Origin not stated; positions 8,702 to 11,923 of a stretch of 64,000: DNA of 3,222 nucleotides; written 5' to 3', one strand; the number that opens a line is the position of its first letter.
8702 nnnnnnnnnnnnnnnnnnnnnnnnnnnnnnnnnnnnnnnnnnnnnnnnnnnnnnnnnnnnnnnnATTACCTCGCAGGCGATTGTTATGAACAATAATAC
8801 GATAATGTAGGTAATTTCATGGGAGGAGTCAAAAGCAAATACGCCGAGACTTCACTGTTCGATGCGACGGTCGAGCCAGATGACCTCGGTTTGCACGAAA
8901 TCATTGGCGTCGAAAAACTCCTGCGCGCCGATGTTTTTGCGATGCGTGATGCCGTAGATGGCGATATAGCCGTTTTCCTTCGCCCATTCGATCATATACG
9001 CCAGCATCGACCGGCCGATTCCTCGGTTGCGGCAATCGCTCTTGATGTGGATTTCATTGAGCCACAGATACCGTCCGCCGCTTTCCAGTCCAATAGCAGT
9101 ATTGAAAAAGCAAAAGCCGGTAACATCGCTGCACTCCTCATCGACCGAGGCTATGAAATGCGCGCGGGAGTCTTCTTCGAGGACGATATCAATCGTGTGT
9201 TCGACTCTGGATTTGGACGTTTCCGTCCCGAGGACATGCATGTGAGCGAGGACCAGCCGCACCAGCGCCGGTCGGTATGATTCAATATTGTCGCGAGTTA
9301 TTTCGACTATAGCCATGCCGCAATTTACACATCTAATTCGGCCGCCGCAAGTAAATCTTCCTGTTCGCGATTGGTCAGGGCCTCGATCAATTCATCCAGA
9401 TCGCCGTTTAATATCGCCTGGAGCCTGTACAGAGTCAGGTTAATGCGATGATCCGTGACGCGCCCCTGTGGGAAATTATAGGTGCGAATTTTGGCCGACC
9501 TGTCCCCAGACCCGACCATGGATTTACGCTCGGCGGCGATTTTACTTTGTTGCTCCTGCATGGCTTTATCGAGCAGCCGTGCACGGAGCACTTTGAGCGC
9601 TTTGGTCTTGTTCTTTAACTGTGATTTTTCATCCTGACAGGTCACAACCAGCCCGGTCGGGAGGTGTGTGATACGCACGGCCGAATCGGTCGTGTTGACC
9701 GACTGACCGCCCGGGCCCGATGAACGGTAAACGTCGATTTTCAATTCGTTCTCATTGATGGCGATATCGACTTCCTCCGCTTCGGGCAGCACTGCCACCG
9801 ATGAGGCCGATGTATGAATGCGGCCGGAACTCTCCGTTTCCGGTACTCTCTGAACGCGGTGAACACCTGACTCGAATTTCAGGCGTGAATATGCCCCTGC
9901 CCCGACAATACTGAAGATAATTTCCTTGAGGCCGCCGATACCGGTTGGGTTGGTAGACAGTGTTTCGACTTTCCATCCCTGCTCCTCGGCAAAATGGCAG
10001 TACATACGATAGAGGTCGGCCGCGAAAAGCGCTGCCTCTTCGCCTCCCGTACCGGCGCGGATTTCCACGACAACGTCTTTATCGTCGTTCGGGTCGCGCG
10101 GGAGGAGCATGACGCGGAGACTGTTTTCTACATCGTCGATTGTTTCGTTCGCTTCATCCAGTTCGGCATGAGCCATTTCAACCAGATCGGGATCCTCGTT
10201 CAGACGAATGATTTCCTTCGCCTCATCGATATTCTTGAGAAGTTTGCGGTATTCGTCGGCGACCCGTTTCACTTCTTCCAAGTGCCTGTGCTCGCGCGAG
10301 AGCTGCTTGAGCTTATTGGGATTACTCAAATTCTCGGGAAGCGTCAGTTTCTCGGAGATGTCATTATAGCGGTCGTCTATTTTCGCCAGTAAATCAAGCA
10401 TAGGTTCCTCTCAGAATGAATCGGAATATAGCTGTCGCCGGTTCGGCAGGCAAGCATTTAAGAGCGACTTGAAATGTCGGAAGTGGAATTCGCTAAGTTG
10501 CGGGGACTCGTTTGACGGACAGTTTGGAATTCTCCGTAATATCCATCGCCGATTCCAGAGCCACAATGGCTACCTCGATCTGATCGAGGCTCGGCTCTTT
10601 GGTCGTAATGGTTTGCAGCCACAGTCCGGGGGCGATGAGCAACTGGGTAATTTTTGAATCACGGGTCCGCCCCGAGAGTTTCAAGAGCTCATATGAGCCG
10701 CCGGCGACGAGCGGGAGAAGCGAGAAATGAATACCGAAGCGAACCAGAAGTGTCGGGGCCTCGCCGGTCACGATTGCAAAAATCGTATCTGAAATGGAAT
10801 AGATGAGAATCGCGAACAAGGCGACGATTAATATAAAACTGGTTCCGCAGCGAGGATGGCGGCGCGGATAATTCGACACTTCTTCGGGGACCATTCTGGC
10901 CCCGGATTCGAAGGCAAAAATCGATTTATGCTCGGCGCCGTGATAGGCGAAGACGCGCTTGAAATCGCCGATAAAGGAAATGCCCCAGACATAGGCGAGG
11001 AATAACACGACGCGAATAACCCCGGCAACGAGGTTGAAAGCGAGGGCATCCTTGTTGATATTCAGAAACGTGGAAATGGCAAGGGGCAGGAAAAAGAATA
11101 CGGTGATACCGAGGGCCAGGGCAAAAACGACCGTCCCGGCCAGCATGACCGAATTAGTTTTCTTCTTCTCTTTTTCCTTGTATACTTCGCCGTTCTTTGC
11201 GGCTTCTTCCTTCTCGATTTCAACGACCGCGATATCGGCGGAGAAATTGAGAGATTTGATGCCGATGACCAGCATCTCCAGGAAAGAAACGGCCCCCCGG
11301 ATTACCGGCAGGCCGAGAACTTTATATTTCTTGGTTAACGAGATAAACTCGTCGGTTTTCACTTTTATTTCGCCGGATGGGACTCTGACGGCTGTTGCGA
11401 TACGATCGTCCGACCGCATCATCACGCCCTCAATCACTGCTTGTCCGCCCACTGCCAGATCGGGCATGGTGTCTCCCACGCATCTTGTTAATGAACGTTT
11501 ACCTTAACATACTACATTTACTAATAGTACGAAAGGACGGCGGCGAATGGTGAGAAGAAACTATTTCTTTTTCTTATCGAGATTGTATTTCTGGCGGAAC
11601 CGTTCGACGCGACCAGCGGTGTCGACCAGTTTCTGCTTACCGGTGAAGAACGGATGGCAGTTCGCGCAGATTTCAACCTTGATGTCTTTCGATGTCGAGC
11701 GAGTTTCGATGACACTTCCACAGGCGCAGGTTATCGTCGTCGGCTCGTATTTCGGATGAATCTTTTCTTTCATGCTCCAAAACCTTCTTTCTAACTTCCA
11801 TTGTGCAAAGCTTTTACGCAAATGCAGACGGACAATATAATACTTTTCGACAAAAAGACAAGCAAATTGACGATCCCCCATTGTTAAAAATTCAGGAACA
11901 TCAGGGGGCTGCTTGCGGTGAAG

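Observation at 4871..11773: Conserved rpmE-DUF1385-prfA-prmC translation-termination operon is split by a GNAT-TldD-PmbA-small-ORF insertion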

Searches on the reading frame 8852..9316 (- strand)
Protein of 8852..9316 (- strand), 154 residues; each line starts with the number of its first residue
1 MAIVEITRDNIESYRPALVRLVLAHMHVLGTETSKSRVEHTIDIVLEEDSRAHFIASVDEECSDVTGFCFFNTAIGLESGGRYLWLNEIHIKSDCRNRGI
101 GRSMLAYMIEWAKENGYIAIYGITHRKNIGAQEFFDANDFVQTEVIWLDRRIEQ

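Call 3: search_protein_families(library=pfam, proteins=[window:8852-9316:-], max_evalue=0.01)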
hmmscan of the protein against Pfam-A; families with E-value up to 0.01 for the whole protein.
window:8852-9316:- (154 aa): 4 families
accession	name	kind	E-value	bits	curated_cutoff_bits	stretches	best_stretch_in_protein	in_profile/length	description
PF00583.31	Acetyltransf_1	-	6e-11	43.1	20.7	1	41-136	24-112/116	Acetyltransferase (GNAT) family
PF13508.13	Acetyltransf_7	-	1.5e-07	32.2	27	1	53-141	5-83/84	Acetyltransferase (GNAT) domain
PF13420.13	Acetyltransf_4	-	0.003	18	24.3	1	80-137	72-131/155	Acetyltransferase (GNAT) domain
PF13673.13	Acetyltransf_10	-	0.0034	17.8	23.6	1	86-144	54-111/128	Acetyltransferase (GNAT) domain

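Call 4: search_protein_families(library=ncbifam, proteins=[window:8852-9316:-], max_evalue=0.01)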
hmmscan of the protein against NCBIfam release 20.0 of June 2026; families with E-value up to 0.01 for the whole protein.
window:8852-9316:- (154 aa): 13 families
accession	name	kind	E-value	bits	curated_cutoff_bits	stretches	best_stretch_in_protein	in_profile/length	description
NF043067.1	AAC_6p_group_E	equivalog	3.5e-06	26.9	140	1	32-146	19-133/140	aminoglycoside 6'-N-acetyltransferase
NF040501.1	resist_ArsN2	equivalog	3.2e-05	23.5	125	1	74-144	39-105/133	arsenic resistance N-acetyltransferase ArsN2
NF053587.1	SpmdActasePaiA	equivalog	3.7e-05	23.6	250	1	51-144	59-151/172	spermidine/spermine N(1)-acetyltransferase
NF040503.1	resist_ArsN1a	equivalog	4.3e-05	23.3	170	1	35-141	30-134/159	arsinothricin resistance N-acetyltransferase ArsN1 family A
TIGR01575.1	rimI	equivalog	0.00028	21.1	86.4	1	86-144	58-116/132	ribosomal protein S18-alanine N-acetyltransferase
NF000360.1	sat4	exception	0.00029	21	380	1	81-140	94-153/180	streptothricin N-acetyltransferase Sat4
NF002959.0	PRK03624.1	equivalog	0.0003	20.5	124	1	84-153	73-142/147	GNAT family acetyltransferase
NF049894.1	CG3035_N_ac_Glu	equivalog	0.0015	17.8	280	1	79-141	228-290/300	N-acetylglutamate synthase, CG3035 family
NF000021.4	AAC_6p_Serra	exception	0.002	17.9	310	1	84-151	76-143/146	aminoglycoside 6'-N-acetyltransferase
NF041716.1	HxA_phane_GNAT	equivalog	0.0021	18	250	1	57-144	56-144/152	cyclophane-containing RiPP N-acetyltransferase HaaN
NF033130.1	AAC_6p_A48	exception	0.0023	17.8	300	1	85-151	78-144/147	AacA48 family aminoglycoside 6'-N-acetyltransferase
NF000140.3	AAC_6p_Salmo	exception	0.0044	17.3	270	1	45-149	37-141/145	cryptic aminoglycoside N-acetyltransferase AAC(6')-Iy/Iaa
NF040559.1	CAS_Csx20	equivalog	0.0072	16.7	70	0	106-128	78-100/124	CRISPR-associated protein Csx20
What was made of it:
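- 8852..9316 (-): Small GNAT acetyltransferase (154 aa). This is lineage-specific cargo, not part of the conserved core. It falls below every NCBIfam cut-off, including rimI (21.1 against 86.4) (calls 3, 4).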

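Call 53: search_solved_structures(query=window:8852-9316:-, max_evalue=0.01)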
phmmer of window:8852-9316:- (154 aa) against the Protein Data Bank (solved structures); distinct sequences matched with E-value up to 0.01: 4.
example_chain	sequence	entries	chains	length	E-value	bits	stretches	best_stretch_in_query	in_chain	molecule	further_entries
8yv7_A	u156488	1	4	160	0.00051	23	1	22-142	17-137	Thialysine N-epsilon-acetyltransferase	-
3pp9_A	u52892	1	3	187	0.00072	22.5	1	79-141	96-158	Putative streptothricin acetyltransferase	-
3bln_A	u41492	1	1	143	0.0011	21.9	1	26-146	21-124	Acetyltransferase GNAT family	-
4j3g_A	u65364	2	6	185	0.0068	19.4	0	46-123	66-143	GCN5-related N-acetyltransferase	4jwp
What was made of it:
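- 8852..9316 (-): The best PDB hit has E=5e-4 (call 53).
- On RimI/RimJ-type protein N-acetyltransferase (for the GNAT): The best PDB hit is a thialysine acetyltransferase at E=5e-4 (call 53).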

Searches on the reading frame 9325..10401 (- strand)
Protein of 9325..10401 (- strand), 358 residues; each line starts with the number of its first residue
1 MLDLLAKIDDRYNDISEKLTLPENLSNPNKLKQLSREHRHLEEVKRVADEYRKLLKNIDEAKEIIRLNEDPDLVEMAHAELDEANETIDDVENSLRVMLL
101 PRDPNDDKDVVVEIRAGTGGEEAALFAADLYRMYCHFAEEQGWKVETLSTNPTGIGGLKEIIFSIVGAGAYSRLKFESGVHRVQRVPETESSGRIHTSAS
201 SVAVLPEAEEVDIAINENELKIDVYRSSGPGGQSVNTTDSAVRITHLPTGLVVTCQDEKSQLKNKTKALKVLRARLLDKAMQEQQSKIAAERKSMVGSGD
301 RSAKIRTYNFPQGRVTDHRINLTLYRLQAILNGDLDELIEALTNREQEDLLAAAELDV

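Call 3: search_protein_families(library=pfam, proteins=[window:9325-10401:-], max_evalue=0.01)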
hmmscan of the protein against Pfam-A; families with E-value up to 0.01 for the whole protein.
window:9325-10401:- (358 aa): 2 families
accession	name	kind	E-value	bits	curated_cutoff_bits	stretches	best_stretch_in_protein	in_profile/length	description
PF03462.23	PCRF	-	3.9e-73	245.8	24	1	9-202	2-194/194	PCRF domain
PF00472.26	RF-1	-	5.5e-44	149.3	35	1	209-319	1-116/116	RF-1 domain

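Call 4: search_protein_families(library=ncbifam, proteins=[window:9325-10401:-], max_evalue=0.01)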
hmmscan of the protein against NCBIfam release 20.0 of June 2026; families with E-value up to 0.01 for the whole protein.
window:9325-10401:- (358 aa): 5 families
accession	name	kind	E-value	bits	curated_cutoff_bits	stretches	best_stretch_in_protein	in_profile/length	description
NF001859.2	PRK00591.1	equivalog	2.5e-159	530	400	1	5-350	1-346/347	peptide chain release factor 1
TIGR00019.1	prfA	equivalog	1.1e-158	527.9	423.25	1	2-353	7-357/361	peptide chain release factor 1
TIGR00020.2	prfB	exception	4.1e-88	295.8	370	1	7-342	19-351/353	peptide chain release factor 2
TIGR03072.1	release_prfH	equivalog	1.7e-26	93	166.65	1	112-308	3-195/200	peptide chain release factor H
NF006718.0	PRK09256.1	equivalog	1.1e-11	44.6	100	1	212-245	9-42/140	alternative ribosome rescue aminoacyl-tRNA hydrolase ArfB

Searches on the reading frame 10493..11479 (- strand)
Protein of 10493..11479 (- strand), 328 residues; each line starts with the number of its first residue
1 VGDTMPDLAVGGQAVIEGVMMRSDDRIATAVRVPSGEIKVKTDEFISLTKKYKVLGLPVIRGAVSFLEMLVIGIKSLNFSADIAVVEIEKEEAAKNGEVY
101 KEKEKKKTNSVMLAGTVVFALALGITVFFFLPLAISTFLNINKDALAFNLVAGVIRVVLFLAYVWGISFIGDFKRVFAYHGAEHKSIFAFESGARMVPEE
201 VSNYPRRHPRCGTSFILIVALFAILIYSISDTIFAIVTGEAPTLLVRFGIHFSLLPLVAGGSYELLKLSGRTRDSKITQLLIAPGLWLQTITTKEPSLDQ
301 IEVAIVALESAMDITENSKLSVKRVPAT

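Call 3: search_protein_families(library=pfam, proteins=[window:10493-11479:-], max_evalue=0.01)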
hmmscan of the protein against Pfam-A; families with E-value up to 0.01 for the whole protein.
window:10493-11479:- (328 aa): 2 families
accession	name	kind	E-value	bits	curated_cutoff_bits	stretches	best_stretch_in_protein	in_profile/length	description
PF07136.16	DUF1385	-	6.9e-77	258.2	22.1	1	57-313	1-226/227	Protein of unknown function (DUF1385)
PF07332.16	Phage_holin_3_6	-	0.00018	22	28.4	1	98-168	25-92/116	Putative Actinobacterial Holin-X, holin superfamily III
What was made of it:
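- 10493..11479 (-): DUF1385 membrane protein (328 aa). PF07136 at 258 bits (call 3).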

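Call 4: search_protein_families(library=ncbifam, proteins=[window:10493-11479:-], max_evalue=0.01)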
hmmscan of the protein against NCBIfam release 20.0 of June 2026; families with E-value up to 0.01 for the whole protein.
window:10493-11479:- (328 aa): 0 families

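Call 7: find_related_loci(query=window:10493-11479:-, collection=genome_contigs, flank=10000)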
Query window:10493-11479:- (328 aa) in genome_contigs; peptide patterns used: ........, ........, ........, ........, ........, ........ (x = any residue, [..] = any of these).
600 stretches matched a pattern (row limit reached: there are more); 564 encode a relative of the query (tblastn E <= 1e-3); the best 80 are kept; 80 distinct loci.
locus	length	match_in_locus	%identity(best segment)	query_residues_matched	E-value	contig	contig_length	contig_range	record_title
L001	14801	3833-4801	82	2-326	1e-179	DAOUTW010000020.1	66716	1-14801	MAG TPA_asm: Candidatus Zixiibacteriota bacterium isolate CSMAG_807 CSMAG_807_k141_942936_length_66716_cov_10.3294, whol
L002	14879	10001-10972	79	1-326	5e-175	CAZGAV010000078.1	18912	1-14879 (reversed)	MAG TPA_asm: uncultured Ignavibacteriales bacterium isolate binchicken_co150_3 genome assembly, contig: NODE_6408_length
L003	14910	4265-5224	79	5-326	2e-172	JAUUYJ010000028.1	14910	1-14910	MAG: Candidatus Zixiibacteriota bacterium isolate CSMAG_164 CSMAG_164_k127_16058687_length_14910_cov_30.0406, whole geno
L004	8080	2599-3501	46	6-314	8e-88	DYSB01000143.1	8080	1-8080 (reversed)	MAG TPA_asm: Acetofilamentum sp. isolate SulCav_PC08_3_68_11 SulCav_PC08-3_8025_length_8080_cov_5.306667, whole genome s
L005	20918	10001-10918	48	3-312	3e-83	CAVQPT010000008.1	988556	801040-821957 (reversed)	MAG: uncultured Bacteroidetes bacterium isolate MFD09964.bin.3.183 genome assembly, contig: contig_5199, whole genome sh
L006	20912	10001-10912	45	3-314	7e-83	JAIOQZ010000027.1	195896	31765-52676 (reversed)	MAG: Candidatus Cloacimonadota bacterium isolate SMBSF05 20071_Bin_2_contigs_1_c_000000000010, whole genome shotgun sequ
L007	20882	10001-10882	47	10-312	5e-79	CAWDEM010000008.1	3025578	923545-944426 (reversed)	MAG: Ignavibacteriota bacterium isolate MFD05942.bin.1.74 genome assembly, contig: contig_851, whole genome shotgun sequ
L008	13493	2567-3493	46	8-328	8e-77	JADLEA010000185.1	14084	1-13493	MAG: Bacteroidetes bacterium isolate SJ300 c_000000476077, whole genome shotgun sequence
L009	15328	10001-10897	44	7-313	2e-75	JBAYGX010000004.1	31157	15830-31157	MAG: Candidatus Gracilibacteria bacterium isolate SO_2016_GW1_135 scaffold02628_OW334_2016, whole genome shotgun sequenc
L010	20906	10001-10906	41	9-319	4e-71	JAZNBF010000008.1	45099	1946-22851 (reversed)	MAG: Clostridia bacterium isolate T1900044743_TS20190209.MAGScoT_cleanbin_000017 SGB_2087_k141_424287, whole genome shot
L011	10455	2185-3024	43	5-312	5e-71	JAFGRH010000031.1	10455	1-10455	MAG: Candidatus Woesearchaeota archaeon isolate Zod_Metabat.822 k87_5765817, whole genome shotgun sequence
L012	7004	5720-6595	42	10-310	5e-68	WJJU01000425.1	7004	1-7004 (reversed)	MAG: Chitinivibrionales bacterium isolate RBin_299 k141_2195389, whole genome shotgun sequence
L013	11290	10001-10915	39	10-318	7e-68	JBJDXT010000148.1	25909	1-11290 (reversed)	MAG: Candidatus Onthomonas sp. isolate LOHA16_bin.030 NODE_643_length_25909_cov_7.041077, whole genome shotgun sequence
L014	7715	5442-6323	42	9-308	4e-66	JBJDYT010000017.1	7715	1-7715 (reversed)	MAG: Oscillospiraceae bacterium isolate PUUB17_bin.053 NODE_11983_length_7715_cov_10.962141, whole genome shotgun sequen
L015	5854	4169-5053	42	9-309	9e-66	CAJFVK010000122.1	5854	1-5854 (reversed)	uncultured Oscillospiraceae bacterium isolate Chicken_20_mag_60 genome assembly, contig: MAGpy_11413_20_idba_bin_60_fasc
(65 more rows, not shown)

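Call 22: search_protein_families(library=ncbifam, proteins=[L001:12913-13941:+, L001:6085-7350:+, L001:7354-7809:+, L001:7972-8544:+, L001:8641-8877:+], max_evalue=0.001)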
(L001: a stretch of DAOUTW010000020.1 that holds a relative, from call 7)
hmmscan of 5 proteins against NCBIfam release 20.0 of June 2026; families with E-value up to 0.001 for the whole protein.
L001:12913-13941:+ (342 aa): 39 families (the best 25 are shown)
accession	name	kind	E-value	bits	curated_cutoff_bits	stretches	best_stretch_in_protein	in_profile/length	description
TIGR04317.1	W_rSAM_matur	equivalog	1.1e-15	57.6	380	1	47-157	7-113/349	tungsten cofactor oxidoreductase radical SAM maturase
NF033640.1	N_Twi_rSAM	subfamily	3.7e-15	55.9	170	1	252-319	4-69/398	twitch domain-containing radical SAM protein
TIGR04321.1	spiroSPASM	subfamily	1.7e-13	50.1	250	2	42-124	229-309/510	spiro-SPASM protein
TIGR04311.1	rSAM_Geo_metal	subfamily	5.6e-12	45.4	400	1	43-191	2-147/423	radical SAM/SPASM family putative metalloenzyme maturase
TIGR04133.1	rSAM_w_lipo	hypoth_equivalog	3.9e-11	42.5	425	1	46-183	26-160/350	TIGR04133 family radical SAM/SPASM protein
TIGR04347.1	pseudo_SAM_Halo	equivalog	2.1e-10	40.5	525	1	50-175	44-163/390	TIGR04347 family pseudo-SAM/SPASM protein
NF050035.1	rSAM_WgK_link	exception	2.7e-10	39.8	650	1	44-175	9-135/367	radical SAM/SPASM peptide maturase WgkB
NF045574.1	sacti_mat_StsB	exception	4.6e-10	38.9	625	1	48-186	102-231/466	StsB family radical SAM/SPASM domain sactipeptide maturase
TIGR04545.1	rSAM_ahbD_hemeb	equivalog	2.9e-09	36.8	500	1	49-182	5-133/339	heme b synthase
TIGR04054.1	rSAM_NirJ1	equivalog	4e-09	35.6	650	1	50-175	42-161/387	putative heme d1 biosynthesis radical SAM protein NirJ1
NF038283.1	viperin_w_prok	equivalog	1.7e-08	34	180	1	51-145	9-104/281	viperin family antiviral radical SAM protein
TIGR04055.1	rSAM_NirJ2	equivalog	3.6e-08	33.3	500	1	50-174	6-124/326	putative heme d1 biosynthesis radical SAM protein NirJ2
TIGR02666.1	moaA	equivalog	4.2e-08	32.5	284.05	1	51-148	17-114/336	GTP 3',8-cyclase MoaA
TIGR03942.1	sulfatase_rSAM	equivalog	1.3e-07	31.1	349.45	0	52-167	9-129/363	anaerobic sulfatase maturase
TIGR02109.1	PQQ_syn_pqqE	equivalog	3.2e-07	29.6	381.35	1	42-156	5-113/358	pyrroloquinoline quinone biosynthesis protein PqqE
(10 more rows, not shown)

L001:6085-7350:+ (421 aa): 0 families

L001:7354-7809:+ (151 aa): 8 families
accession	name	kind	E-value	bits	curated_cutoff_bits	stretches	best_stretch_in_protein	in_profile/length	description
NF043067.1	AAC_6p_group_E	equivalog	2.1e-09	37.4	140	1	31-145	18-133/140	aminoglycoside 6'-N-acetyltransferase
NF040503.1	resist_ArsN1a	equivalog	3.5e-06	26.9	170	1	89-140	83-134/159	arsinothricin resistance N-acetyltransferase ArsN1 family A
TIGR01575.1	rimI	equivalog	7.9e-06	26.1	86.4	1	85-143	58-116/132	ribosomal protein S18-alanine N-acetyltransferase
NF049894.1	CG3035_N_ac_Glu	equivalog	1.6e-05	24.3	280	1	82-140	232-290/300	N-acetylglutamate synthase, CG3035 family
NF002959.0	PRK03624.1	equivalog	3e-05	23.7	124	1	84-149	74-139/147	GNAT family acetyltransferase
NF000140.3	AAC_6p_Salmo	exception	9e-05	22.8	270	1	83-150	76-143/145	cryptic aminoglycoside N-acetyltransferase AAC(6')-Iy/Iaa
NF000224.3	AAC_6p_Acine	exception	0.00027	21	225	1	28-145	20-138/146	AAC(6')-Ighjkrstuvwx family aminoglycoside N-acetyltransferase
NF041716.1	HxA_phane_GNAT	equivalog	0.00095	19.1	250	0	81-143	81-144/152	cyclophane-containing RiPP N-acetyltransferase HaaN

L001:7972-8544:+ (190 aa): 3 families
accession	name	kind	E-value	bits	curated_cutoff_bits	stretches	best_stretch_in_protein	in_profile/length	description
TIGR00481.1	TIGR00481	subfamily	2.7e-46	156.9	57.75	1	57-185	8-140/142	YbhB/YbcL family Raf kinase inhibitor-like protein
NF007609.0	PRK10257.1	equivalog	6.9e-27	94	226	1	44-181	5-151/158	kinase inhibitor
NF007330.0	PRK09818.1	equivalog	2e-24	86.5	277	1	56-155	43-147/183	kinase inhibitor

L001:8641-8877:+ (78 aa): 2 families
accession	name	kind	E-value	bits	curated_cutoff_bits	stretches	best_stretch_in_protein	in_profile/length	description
TIGR02978.1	phageshock_pspC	equivalog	1.6e-16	60.3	104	1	5-66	2-63/121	envelope stress response membrane protein PspC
NF007973.0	PRK10697.1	equivalog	1.1e-06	28.5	136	1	4-66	7-69/119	envelope stress response membrane protein PspC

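Call 64: search_protein_families(library=pfam, proteins=[L001:6085-7350:+, L001:12913-13941:+], max_evalue=0.01)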
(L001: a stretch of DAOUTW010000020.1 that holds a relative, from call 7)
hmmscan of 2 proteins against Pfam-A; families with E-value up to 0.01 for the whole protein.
L001:6085-7350:+ (421 aa): 1 family
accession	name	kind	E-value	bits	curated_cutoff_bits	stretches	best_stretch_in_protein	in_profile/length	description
PF04471.18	Mrr_cat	-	0.0013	19.3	21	1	284-361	21-90/115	Restriction endonuclease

L001:12913-13941:+ (342 aa): 2 families
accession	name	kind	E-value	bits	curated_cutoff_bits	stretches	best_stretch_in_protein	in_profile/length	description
PF13186.11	SPASM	-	2.7e-15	56.8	21.5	1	253-320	1-67/67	Iron-sulfur cluster-binding domain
PF04055.27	Radical_SAM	-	1.5e-14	55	29.5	1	48-186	1-139/166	Radical SAM superfamily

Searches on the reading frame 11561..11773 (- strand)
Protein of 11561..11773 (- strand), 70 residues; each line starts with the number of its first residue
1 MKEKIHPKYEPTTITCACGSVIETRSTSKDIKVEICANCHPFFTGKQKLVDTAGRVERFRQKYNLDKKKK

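Call 3: search_protein_families(library=pfam, proteins=[window:11561-11773:-], max_evalue=0.01)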
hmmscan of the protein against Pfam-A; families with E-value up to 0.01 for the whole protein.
window:11561-11773:- (70 aa): 1 family
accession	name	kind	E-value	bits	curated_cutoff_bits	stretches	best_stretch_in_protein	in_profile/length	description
PF01197.23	Ribosomal_L31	-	8.3e-33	112.8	27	1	1-64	1-65/65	Ribosomal protein L31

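Call 4: search_protein_families(library=ncbifam, proteins=[window:11561-11773:-], max_evalue=0.01)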
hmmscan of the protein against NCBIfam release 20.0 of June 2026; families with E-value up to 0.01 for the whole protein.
window:11561-11773:- (70 aa): 4 families
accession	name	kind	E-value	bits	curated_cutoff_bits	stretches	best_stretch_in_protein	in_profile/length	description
NF000612.0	PRK00019.1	equivalog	6e-33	112.3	70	1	1-69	1-71/72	50S ribosomal protein L31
TIGR00105.1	L31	equivalog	2.9e-30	104.2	38.35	1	1-64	1-66/68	50S ribosomal protein L31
NF001809.0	PRK00528.1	equivalog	3.7e-21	75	70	1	1-68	1-73/75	50S ribosomal protein L31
NF002462.1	PRK01678.1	exception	1.2e-15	57.4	86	1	1-64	1-79/80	type B 50S ribosomal protein L31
